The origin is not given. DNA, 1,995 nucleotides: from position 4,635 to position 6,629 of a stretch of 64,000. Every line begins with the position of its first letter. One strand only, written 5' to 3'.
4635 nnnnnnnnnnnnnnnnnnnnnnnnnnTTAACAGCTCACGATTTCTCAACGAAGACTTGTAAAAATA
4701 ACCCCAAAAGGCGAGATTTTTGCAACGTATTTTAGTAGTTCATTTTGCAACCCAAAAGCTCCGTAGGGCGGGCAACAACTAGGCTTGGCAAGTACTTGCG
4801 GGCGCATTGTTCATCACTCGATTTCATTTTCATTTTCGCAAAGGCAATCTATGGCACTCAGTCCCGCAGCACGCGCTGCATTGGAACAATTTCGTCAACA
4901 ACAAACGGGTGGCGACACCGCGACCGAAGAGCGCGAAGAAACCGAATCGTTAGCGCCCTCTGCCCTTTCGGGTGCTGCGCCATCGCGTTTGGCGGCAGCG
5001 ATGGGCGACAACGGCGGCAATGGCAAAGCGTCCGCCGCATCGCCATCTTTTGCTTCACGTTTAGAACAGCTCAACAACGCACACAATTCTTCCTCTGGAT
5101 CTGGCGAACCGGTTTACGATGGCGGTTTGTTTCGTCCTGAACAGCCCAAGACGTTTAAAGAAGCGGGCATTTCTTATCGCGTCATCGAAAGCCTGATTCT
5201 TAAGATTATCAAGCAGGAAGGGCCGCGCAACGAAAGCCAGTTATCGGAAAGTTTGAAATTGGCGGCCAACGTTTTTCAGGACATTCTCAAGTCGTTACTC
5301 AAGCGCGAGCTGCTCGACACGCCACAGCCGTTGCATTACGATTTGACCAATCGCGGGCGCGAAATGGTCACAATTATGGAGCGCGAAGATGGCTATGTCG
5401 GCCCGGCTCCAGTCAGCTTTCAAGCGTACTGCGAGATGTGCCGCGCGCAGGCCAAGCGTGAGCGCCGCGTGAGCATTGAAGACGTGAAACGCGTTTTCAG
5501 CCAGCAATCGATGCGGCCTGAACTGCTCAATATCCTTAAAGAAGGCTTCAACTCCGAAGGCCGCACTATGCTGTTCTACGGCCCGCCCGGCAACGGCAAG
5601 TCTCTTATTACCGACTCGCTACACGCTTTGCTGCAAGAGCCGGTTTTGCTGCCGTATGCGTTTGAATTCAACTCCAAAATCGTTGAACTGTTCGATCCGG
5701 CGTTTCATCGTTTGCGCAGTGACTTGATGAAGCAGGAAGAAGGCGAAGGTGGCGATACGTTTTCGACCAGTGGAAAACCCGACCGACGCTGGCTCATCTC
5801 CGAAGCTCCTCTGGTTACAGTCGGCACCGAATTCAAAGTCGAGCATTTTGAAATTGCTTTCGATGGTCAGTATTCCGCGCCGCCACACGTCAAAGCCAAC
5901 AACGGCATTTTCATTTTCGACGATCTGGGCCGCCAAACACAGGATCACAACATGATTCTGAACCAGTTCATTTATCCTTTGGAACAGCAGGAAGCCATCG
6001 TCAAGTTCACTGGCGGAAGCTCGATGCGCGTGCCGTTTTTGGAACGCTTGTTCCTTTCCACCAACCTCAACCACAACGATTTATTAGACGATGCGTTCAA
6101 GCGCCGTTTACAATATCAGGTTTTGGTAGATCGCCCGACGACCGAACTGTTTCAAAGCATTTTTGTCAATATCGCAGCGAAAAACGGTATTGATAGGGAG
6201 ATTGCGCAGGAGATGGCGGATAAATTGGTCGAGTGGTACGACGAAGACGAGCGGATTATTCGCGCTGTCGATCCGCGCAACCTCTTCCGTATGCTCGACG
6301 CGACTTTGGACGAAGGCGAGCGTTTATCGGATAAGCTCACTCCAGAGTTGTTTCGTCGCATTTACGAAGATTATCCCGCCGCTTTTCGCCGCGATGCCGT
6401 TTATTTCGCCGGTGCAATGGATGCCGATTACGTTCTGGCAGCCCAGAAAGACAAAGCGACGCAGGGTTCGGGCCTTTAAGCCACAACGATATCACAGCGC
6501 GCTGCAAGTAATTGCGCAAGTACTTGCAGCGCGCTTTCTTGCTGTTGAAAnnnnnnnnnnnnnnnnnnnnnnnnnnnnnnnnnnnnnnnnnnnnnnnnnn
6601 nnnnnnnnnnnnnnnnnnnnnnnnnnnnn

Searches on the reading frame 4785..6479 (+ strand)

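Call 83: search_protein_families(library=pfam, proteins=[window:4785-6479:+], max_evalue=0.001)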
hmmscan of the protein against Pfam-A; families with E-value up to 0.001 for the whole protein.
window:4785-6479:+ (564 aa): 2 families
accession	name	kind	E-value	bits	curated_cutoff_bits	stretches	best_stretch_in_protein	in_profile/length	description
PF14947.12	HTH_45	-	0.0001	22.7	25.5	1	136-199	9-70/77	Winged helix-turn-helix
PF24409.1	wHTH-PRTase_assc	-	0.00039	20.8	27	0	138-197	3-57/83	wHTH-PRTase associated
